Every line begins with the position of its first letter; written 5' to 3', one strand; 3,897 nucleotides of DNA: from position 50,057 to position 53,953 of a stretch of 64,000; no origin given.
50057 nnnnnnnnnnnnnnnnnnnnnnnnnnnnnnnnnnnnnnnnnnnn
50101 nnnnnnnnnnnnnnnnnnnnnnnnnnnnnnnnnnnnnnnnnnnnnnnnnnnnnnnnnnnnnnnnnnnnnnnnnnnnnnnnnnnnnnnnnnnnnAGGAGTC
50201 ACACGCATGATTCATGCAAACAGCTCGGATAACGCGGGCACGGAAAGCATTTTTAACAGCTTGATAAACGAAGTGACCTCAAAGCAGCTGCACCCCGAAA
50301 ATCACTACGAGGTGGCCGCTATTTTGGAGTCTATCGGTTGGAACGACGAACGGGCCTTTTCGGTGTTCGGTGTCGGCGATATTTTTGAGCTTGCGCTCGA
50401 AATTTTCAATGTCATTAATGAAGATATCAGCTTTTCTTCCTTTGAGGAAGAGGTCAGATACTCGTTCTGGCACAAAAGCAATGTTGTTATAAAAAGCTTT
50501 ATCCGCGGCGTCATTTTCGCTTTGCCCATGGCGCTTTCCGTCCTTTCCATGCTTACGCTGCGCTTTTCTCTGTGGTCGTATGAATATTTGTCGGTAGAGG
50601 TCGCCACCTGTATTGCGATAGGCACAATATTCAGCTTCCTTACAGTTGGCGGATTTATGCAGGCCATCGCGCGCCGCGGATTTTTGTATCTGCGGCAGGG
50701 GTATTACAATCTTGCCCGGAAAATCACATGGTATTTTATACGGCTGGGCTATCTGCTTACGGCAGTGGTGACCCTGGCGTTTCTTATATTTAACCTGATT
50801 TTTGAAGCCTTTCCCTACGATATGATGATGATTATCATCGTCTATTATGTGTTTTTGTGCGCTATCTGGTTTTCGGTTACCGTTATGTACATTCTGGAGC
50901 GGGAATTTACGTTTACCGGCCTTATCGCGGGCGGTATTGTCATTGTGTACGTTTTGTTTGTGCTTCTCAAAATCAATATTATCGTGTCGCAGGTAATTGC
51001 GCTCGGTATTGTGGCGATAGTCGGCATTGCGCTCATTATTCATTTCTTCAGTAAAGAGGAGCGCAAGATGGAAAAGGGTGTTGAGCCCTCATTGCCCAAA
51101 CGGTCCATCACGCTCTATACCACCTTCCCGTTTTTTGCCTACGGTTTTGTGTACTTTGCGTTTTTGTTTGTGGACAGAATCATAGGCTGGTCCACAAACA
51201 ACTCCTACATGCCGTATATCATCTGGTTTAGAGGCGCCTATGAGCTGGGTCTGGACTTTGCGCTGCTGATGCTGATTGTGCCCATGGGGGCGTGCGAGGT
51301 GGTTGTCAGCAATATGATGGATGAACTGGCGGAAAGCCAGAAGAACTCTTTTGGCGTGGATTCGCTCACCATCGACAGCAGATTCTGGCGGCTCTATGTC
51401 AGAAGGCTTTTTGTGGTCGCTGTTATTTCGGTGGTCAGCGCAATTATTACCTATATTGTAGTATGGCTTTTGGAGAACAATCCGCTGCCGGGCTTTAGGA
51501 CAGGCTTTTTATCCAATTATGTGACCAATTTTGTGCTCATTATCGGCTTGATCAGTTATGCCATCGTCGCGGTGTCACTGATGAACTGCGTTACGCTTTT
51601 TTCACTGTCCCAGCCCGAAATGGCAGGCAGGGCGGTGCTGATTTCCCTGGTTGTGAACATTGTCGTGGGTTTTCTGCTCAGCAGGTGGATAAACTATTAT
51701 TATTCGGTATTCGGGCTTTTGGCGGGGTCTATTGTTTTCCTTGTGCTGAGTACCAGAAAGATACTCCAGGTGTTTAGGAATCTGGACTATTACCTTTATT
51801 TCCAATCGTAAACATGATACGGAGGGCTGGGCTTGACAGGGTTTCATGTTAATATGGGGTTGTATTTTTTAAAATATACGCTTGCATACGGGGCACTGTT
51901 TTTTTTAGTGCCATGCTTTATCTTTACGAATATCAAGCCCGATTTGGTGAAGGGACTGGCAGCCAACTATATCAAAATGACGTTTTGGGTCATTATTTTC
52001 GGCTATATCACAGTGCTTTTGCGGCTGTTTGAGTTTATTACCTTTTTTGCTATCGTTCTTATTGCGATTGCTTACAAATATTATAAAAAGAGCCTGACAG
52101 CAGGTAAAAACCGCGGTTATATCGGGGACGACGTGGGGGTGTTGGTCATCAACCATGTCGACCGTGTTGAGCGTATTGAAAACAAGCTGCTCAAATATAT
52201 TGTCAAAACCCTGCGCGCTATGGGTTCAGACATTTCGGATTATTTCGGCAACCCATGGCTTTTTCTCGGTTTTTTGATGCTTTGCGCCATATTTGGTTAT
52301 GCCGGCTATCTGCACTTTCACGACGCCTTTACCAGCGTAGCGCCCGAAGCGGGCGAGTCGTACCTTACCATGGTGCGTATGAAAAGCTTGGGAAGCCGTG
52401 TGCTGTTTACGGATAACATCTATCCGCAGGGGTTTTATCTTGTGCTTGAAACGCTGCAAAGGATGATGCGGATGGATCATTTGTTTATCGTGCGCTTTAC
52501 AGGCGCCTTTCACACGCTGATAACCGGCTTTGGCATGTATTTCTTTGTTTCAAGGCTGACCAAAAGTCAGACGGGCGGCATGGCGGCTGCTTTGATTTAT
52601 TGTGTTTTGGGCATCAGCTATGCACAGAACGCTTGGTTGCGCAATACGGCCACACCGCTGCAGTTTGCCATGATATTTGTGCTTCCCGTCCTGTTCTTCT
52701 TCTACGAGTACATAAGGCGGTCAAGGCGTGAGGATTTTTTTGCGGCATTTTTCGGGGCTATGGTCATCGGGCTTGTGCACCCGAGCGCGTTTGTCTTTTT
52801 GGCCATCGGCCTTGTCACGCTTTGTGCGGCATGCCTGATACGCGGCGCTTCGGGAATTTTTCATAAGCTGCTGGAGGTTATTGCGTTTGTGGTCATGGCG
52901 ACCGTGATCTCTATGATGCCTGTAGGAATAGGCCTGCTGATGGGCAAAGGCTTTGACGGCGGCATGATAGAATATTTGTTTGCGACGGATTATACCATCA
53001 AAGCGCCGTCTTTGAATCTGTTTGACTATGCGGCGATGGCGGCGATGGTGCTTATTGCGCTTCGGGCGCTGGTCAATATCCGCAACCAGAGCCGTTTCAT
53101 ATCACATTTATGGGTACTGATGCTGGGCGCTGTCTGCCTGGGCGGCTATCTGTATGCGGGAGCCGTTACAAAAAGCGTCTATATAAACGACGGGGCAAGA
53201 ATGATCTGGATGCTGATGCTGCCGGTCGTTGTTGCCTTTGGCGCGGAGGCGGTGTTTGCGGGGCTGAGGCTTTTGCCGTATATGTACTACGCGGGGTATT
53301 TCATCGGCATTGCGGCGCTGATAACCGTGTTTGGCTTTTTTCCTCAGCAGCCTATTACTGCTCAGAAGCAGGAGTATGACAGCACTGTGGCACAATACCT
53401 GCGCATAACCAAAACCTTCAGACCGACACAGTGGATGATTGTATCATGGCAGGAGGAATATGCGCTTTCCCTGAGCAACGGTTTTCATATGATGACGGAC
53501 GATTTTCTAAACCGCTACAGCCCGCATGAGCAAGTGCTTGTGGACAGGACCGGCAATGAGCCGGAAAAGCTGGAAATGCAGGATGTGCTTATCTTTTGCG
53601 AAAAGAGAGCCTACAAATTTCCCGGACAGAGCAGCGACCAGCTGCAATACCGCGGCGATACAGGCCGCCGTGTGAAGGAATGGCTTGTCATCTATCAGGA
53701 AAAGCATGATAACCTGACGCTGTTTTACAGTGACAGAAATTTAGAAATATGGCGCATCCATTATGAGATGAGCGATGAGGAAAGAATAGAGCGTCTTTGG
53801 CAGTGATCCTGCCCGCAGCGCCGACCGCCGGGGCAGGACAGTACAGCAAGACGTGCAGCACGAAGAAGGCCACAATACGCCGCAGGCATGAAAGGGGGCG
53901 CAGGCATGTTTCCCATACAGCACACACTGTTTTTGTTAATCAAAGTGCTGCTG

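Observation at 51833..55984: Tandem paralogous ~650-700 aa polytopic membrane proteins with C-terminal soluble domains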

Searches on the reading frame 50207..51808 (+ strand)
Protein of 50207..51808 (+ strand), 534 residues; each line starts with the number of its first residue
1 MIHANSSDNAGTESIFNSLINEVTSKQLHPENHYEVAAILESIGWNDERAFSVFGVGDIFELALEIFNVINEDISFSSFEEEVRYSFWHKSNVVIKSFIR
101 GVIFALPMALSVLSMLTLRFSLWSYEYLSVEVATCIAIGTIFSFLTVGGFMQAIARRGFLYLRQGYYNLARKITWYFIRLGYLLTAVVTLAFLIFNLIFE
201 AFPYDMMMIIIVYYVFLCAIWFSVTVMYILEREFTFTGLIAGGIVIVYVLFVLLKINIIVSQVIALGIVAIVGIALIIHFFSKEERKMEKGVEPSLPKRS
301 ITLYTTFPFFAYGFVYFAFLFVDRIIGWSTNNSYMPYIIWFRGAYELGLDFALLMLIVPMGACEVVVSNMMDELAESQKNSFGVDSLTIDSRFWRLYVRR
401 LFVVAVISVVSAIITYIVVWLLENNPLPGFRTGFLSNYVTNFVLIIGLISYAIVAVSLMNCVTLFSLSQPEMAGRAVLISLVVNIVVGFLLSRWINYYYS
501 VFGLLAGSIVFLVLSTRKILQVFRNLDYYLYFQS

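Call 6: search_protein_families(library=pfam, proteins=[window:50207-51808:+], max_evalue=0.01)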
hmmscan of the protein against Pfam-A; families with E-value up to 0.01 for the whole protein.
window:50207-51808:+ (534 aa): 0 families

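Call 8: search_protein_families(library=ncbifam, proteins=[window:50207-51808:+], max_evalue=0.01)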
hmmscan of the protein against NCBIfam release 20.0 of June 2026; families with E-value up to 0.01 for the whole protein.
window:50207-51808:+ (534 aa): 0 families

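Call 38: search_protein_families(library=pfam, proteins=[window:50207-51808:+], max_evalue=10)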
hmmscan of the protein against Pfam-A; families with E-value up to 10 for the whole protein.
window:50207-51808:+ (534 aa): 3 families
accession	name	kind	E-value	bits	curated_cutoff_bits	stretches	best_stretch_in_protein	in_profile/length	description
PF13571.11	DUF4133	-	0.025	15.4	25.2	1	238-300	20-81/91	Domain of unknown function (DUF4133)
PF16933.10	PelG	-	0.14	11.5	29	2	101-357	28-282/452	Putative exopolysaccharide Exporter (EPS-E)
PF17370.7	DUF5392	-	0.2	12.2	25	1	279-326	7-54/139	Family of unknown function (DUF5392)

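Call 50: search_protein_families(library=pfam, alignment_id=A3, max_evalue=1)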
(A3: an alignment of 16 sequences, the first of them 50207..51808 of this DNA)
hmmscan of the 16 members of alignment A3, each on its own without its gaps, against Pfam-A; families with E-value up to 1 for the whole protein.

A. member 1, window:50207-51808:+ (534 aa): 3 families
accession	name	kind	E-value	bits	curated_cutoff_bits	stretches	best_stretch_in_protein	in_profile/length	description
PF13571.11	DUF4133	-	0.025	15.4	25.2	1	238-300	20-81/91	Domain of unknown function (DUF4133)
PF16933.10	PelG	-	0.14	11.5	29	1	101-357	28-282/452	Putative exopolysaccharide Exporter (EPS-E)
PF17370.7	DUF5392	-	0.2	12.2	25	1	279-326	7-54/139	Family of unknown function (DUF5392)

B. families by the number of members that match (of 16 scanned): 7 families
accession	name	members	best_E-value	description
PF16933.10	PelG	10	6.2e-14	Putative exopolysaccharide Exporter (EPS-E)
PF13571.11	DUF4133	1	0.025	Domain of unknown function (DUF4133)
PF07281.17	INSIG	1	0.049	Insulin-induced protein (INSIG)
PF15107.11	FAM216B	1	0.058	FAM216B protein family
PF02954.25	HTH_8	1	0.088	Bacterial regulatory protein, Fis family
PF12841.12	YvrJ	1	0.15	YvrJ protein family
PF17370.7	DUF5392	1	0.2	Family of unknown function (DUF5392)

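Call 51: search_solved_structures(query=A3, max_evalue=10)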
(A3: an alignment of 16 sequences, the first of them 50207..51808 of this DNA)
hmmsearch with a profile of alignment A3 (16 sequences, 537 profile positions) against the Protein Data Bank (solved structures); distinct sequences matched with E-value up to 10: 1.
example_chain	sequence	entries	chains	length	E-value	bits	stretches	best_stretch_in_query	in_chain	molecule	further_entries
9eri_D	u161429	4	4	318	0.24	13.3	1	462-528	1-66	Na(+)-translocating ferredoxin:NAD(+) oxidoreductase complex subunit D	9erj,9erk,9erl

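Call 79: find_related_loci(query=A3, collection=metagenome_contigs, flank=10000)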
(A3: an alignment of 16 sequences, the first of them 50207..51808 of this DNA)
Query A3 (534 aa) in metagenome_contigs; peptide patterns used: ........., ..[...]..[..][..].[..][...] (x = any residue, [..] = any of these).
198 stretches matched a pattern; 49 encode a relative of the query (tblastn E <= 1e-3); 48 distinct loci.
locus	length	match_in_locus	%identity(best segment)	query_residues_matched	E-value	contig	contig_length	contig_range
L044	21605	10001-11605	79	1-534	0e+0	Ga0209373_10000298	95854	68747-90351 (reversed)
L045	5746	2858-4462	74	1-534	0e+0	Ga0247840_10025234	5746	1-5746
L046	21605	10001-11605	73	1-534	0e+0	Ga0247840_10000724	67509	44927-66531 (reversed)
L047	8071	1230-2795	54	13-534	0e+0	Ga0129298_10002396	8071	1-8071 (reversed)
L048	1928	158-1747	51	6-534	0e+0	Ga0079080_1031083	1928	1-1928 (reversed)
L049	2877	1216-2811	52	4-531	0e+0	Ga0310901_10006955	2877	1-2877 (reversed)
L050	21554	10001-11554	53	17-534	4e-176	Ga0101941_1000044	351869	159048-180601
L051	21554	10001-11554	53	17-534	4e-176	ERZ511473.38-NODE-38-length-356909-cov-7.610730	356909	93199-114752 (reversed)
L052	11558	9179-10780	51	7-531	1e-175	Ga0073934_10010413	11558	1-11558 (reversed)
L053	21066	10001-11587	52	5-534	8e-176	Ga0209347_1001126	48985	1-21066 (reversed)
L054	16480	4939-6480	51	14-531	6e-174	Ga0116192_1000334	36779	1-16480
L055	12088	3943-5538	50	1-534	8e-173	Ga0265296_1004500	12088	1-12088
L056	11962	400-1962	49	9-531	7e-168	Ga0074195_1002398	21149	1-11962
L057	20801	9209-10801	50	2-534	2e-164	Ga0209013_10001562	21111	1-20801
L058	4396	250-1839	49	8-534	5e-168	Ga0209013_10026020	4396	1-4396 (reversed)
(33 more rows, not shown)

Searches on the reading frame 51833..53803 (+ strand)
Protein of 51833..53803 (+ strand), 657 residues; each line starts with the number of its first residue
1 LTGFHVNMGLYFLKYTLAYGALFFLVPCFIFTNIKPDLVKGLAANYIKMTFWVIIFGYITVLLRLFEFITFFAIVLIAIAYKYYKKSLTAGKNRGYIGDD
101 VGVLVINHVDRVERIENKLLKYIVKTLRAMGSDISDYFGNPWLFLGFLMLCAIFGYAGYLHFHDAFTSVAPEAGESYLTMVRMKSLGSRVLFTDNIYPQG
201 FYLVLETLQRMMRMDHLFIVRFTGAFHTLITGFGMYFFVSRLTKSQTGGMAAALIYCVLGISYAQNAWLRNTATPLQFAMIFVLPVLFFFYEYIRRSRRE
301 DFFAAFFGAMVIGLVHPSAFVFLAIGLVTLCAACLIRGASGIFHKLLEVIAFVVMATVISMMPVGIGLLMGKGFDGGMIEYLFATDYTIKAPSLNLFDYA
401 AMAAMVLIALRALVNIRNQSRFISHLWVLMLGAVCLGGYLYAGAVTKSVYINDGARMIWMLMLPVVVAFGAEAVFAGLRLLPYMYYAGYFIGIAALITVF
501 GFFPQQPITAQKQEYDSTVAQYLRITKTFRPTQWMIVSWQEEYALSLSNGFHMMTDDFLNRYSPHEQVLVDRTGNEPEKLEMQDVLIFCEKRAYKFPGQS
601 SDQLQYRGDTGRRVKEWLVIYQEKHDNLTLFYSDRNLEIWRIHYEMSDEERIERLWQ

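Call 6: search_protein_families(library=pfam, proteins=[window:51833-53803:+], max_evalue=0.01)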
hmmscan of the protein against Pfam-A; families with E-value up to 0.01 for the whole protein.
window:51833-53803:+ (657 aa): 0 families

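Call 8: search_protein_families(library=ncbifam, proteins=[window:51833-53803:+], max_evalue=0.01)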
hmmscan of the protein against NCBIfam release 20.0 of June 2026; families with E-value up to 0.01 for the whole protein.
window:51833-53803:+ (657 aa): 0 families

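Call 13: find_homologous_proteins(query=window:51833-53803:+, max_evalue=0.001)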
Query window:51833-53803:+ (657 aa): 12 proteins with E <= 0.001 among 8000 candidates.
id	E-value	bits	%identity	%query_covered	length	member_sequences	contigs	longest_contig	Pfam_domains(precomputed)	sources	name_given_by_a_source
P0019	0.0e+0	1472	100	99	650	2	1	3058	-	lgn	-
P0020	3.9e-182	625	47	93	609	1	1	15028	-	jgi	jgi:hypothetical protein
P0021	1.7e-174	600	43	100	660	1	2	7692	-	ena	-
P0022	8.2e-133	462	41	98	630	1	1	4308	-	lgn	-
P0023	1.6e-127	445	35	100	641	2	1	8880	-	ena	-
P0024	4.5e-117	410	35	98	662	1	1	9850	-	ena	-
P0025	1.1e-92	330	31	97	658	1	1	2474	-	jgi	-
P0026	8.9e-89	317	31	98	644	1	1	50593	-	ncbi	ncbi:MAG: hypothetical protein ACYCYI_10800 [Saccharofermentanales bacterium]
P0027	2.9e-87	312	31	99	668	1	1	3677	-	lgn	-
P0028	4.5e-80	288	29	99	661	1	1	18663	-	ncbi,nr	ncbi:MAG: hypothetical protein A4E55_00789 [Pelotomaculum sp. PtaU1.Bin035]|nr:MAG: hypothetical pro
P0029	1.2e-74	270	28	95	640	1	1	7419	-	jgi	-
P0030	1.0e-14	72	21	30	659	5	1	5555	-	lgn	-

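Call 26: find_encoding_contigs(protein=P0028, flank=10000, max_places=2)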
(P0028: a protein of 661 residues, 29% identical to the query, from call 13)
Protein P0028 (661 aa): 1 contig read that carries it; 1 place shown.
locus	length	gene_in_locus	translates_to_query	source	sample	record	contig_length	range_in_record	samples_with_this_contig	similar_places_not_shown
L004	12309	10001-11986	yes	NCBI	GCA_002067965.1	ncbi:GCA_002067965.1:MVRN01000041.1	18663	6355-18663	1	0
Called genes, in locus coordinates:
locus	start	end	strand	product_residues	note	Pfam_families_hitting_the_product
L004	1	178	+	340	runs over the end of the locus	PF02912:Phe_tRNA-synt_N, PF01409:tRNA-synt_2d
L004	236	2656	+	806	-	PF01588:tRNA_bind, PF03483:B3_4, PF03484:B5, PF17759:tRNA_synthFbeta, PF03147:FDX-ACB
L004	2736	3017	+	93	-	PF05164:ZapA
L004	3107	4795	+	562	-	PF14716:HHH_8, PF00633:HHH (faint), PF14520:HHH_5, PF14791:DNA_pol_B_thumb, PF02811:PHP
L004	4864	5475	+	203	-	PF02245:Pur_DNA_glyco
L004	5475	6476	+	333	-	PF01784:DUF34_NIF3 (faint)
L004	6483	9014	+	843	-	PF01136:Peptidase_U32, PF12392:DUF3656, PF01136:Peptidase_U32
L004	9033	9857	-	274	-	PF03537:Glyco_hydro_114 (weak)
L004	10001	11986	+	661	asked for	-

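Call 64: predict_structure(alignment_id=A4)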
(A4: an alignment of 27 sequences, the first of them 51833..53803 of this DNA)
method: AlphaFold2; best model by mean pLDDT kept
length: 657 residues; sequences in the alignment: 27
mean_pLDDT: 86.3   pTM: 0.87
mean pLDDT of the five models: 86.3, 85.6, 85.6, 83.9, 83.8
residues with pLDDT >= 90: 293; 70-90: 317; 50-70: 38; < 50: 9
segments of 3 or more residues with pLDDT < 50: 93-99
pLDDT, mean of each block of 10 residues (from residue 1): 73 94 87 76 93 91 79 80 68 46 61 70 80 78 89 94 89 80 88 85 93 89 93 96 92 93 72 90 97 90 94 94 95 85 85 91 89 80 85 91 97 91 96 96 90 90 96 89 84 89 87 86 87 87 72 91 88 83 91 81 88 94 93 94 86 74
secondary structure, 60 per line:
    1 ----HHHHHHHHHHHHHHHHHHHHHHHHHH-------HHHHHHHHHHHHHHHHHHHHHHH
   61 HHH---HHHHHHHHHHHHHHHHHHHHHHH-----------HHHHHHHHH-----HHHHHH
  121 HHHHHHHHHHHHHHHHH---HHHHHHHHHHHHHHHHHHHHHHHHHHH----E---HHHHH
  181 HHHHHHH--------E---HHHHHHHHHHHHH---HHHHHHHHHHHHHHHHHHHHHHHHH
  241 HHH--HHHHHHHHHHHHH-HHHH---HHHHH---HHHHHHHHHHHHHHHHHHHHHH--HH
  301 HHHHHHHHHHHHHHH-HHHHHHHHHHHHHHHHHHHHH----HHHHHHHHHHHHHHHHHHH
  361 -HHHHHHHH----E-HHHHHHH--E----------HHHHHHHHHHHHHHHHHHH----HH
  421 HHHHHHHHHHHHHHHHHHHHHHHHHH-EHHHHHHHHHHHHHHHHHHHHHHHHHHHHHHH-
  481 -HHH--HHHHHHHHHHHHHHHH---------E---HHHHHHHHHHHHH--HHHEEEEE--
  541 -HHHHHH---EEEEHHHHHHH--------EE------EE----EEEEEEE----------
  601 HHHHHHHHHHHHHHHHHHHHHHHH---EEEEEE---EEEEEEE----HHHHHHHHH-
elements in order: H5-30 H38-63 H67-89 H101-109 H115-137 H141-167 H176-187 H200-212 H216-243 H246-258 H260-263 H267-271 H275-296 H299-315 H317-337 H342-360 H362-369 H376-382 H396-414 H419-446 H449-479 H487-502 H516-528 E534-538 H542-547 E551-554 H555-561 E584-590 H601-624 E628-633 E637-643 H648-656

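Call 66: fold_search(model_id=the predicted structure, library=pdb)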
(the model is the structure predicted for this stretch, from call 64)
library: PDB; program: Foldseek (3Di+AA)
matches with E <= 10: 335; with E <= 0.001: 19
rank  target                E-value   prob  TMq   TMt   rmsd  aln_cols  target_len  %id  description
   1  7oci_F                1.7e-06  1.00  0.44  0.45  11.5       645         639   11  Cryo-EM structure of yeast Ost6p containing oligosaccharyltransferase complex (released 2022-02-16)
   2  6ezn_F                5.8e-06  1.00  0.44  0.44  12.5       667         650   10  Cryo-EM structure of the yeast oligosaccharyltransferase (OST) complex (released 2018-01-17)
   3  7zli_A                5.8e-06  1.00  0.38  0.37  11.1       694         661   11  Cryo-EM structure of C-mannosyltransferase CeDPY19, in complex with Dol25-P-Man and bound to CMT2-Fab and anti-Fab nan (released 2023-01-11)
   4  8age_A                6.8e-06  1.00  0.44  0.45  11.0       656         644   10  Structure of yeast oligosaccharylransferase complex with acceptor peptide bound (released 2022-12-07)
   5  8agc_A                9.6e-06  1.00  0.41  0.39  12.0       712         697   10  Structure of yeast oligosaccharylransferase complex with lipid-linked oligosaccharide and non-acceptor peptide bound (released 2022-12-07)
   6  8agb_A                1.5e-05  1.00  0.42  0.43  12.5       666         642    8  Structure of yeast oligosaccharylransferase complex with lipid-linked oligosaccharide bound (released 2022-12-07)
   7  7zlh_A                2.3e-05  1.00  0.38  0.38  11.1       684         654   10  Cryo-EM structure of C-mannosyltransferase CeDPY19, in apo state, bound to CMT2-Fab and anti-Fab nanobody (released 2023-01-11)
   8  6c26_A                2.7e-05  1.00  0.42  0.42  12.2       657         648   10  The Cryo-EM structure of a eukaryotic oligosaccharyl transferase complex (released 2018-01-31)
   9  8pn9_A                3.1e-05  1.00  0.43  0.43  10.4       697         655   11  Structure of human oligosaccharyltransferase OST-A complex bound to NGI-1 (released 2024-05-08)
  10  8b6l_I                3.5e-05  1.00  0.43  0.42  11.0       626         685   10  Subtomogram average of the human Sec61-TRAP-OSTA-translocon (released 2022-12-07)
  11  6s7o_A                4.3e-05  1.00  0.42  0.42  10.2       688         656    9  Cryo-EM structure of human oligosaccharyltransferase complex OST-A (released 2019-12-18)
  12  6s7t_A                5.3e-05  1.00  0.39  0.37  11.0       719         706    9  Cryo-EM structure of human oligosaccharyltransferase complex OST-B (released 2019-12-18)
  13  6gxc_A                5.8e-05  1.00  0.39  0.36   8.8       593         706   11  Bacterial oligosaccharyltransferase PglB in complex with an inhibitory peptide and a reactive lipid-linked oligosaccha (released 2018-11-14)
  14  3rce_A                6.0e-05  1.00  0.37  0.36  10.1       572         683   11  Bacterial oligosaccharyltransferase PglB (released 2011-06-15)
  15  8if8_B                1.5e-04  1.00  0.32  0.34  17.5       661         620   10  Arabinosyltransferase AftA (released 2023-05-31)
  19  5f15                  8.1e-04  1.00  0.42  0.49   8.9       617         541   11  Crystal Structure of ArnT from Cupriavidus metallidurans bound to Undecaprenyl phosphate (released 2016-02-17)
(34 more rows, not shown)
